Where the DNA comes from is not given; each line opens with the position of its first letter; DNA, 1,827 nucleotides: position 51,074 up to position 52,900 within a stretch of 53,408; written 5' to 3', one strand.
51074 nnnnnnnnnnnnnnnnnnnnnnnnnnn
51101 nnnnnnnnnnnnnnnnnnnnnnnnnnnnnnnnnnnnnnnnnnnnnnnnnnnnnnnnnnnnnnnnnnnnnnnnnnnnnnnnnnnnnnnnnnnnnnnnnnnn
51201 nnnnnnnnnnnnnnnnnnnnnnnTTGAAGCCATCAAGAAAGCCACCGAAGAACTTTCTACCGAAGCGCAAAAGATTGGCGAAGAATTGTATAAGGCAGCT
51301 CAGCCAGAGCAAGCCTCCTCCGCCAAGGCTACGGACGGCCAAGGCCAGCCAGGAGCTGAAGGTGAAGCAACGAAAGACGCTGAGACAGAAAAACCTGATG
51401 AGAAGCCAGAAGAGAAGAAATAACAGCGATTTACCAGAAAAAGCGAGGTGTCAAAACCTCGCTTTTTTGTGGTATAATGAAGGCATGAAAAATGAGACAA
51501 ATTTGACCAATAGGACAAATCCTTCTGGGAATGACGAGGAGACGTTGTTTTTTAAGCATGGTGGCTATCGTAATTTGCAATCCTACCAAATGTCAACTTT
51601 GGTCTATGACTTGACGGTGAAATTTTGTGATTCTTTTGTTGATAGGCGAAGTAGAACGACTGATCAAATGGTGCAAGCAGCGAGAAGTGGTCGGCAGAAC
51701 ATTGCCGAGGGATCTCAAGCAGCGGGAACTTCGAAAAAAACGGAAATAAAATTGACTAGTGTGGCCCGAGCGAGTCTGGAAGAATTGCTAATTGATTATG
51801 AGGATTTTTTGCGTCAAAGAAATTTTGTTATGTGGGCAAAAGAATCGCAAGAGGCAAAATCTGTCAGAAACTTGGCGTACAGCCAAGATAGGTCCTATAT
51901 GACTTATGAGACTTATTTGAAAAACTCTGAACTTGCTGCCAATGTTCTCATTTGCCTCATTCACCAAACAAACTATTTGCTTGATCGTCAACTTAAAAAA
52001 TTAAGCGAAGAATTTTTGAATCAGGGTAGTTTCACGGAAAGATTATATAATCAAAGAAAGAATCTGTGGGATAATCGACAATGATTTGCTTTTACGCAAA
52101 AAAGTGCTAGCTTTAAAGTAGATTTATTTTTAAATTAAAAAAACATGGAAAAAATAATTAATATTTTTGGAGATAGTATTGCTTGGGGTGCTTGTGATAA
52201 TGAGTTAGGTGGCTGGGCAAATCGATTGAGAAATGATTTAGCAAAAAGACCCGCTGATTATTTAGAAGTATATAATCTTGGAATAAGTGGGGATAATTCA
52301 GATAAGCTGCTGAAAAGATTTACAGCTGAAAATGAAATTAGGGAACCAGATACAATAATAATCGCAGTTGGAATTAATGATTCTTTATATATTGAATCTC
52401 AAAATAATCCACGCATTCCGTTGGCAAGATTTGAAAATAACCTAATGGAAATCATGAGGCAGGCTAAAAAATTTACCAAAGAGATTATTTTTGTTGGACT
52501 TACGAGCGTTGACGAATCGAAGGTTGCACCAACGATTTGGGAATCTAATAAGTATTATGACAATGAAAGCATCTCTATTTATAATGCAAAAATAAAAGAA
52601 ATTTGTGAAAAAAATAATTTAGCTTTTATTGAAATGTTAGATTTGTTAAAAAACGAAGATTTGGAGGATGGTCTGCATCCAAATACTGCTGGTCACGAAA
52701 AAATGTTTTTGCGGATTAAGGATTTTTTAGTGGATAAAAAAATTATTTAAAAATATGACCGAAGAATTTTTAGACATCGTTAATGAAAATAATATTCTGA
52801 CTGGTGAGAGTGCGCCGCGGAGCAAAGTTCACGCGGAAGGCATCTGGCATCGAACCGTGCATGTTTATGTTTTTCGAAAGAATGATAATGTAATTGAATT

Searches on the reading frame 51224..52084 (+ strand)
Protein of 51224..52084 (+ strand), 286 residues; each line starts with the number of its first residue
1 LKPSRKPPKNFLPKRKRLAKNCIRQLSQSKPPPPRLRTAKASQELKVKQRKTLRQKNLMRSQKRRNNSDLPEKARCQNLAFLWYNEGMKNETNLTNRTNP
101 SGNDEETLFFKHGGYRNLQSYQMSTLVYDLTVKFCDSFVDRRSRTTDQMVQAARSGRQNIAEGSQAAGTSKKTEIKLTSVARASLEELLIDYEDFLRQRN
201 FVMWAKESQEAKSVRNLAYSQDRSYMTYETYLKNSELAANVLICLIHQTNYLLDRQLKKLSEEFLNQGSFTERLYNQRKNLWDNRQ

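Call 22: search_protein_families(library=pfam, proteins=[window:51224-52084:+], max_evalue=0.01)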
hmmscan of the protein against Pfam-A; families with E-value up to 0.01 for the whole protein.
window:51224-52084:+ (286 aa): 1 family
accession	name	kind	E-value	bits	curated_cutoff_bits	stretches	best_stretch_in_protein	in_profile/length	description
PF05635.17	23S_rRNA_IVP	-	1.6e-07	31.9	33.8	1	119-189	4-73/106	23S rRNA-intervening sequence protein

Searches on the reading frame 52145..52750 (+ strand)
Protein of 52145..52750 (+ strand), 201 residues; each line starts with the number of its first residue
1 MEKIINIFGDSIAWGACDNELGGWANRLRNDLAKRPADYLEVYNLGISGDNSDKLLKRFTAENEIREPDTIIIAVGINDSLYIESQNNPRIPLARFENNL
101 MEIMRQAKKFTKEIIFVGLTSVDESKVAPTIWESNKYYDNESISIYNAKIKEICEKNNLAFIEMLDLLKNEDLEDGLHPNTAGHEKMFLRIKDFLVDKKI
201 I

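Call 22: search_protein_families(library=pfam, proteins=[window:52145-52750:+], max_evalue=0.01)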
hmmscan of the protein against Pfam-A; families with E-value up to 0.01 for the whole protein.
window:52145-52750:+ (201 aa): 5 families
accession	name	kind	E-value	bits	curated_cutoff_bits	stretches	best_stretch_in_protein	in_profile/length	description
PF13472.12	Lipase_GDSL_2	-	4.8e-26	92.8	32.9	1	7-185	1-177/178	GDSL-like Lipase/Acylhydrolase family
PF00657.28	Lipase_GDSL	-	5.8e-19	69.5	23.6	1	7-191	3-208/208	GDSL-like Lipase/Acylhydrolase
PF04311.20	DUF459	-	8.8e-05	22.4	27.2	1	54-188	46-191/197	Protein of unknown function (DUF459)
PF14606.12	Lipase_GDSL_3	-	0.0011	19.7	27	1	2-186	1-168/178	GDSL-like Lipase/Acylhydrolase family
PF22612.2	GH113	-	0.0074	16.1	27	1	91-157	189-257/289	Glycoside Hydrolase Family 113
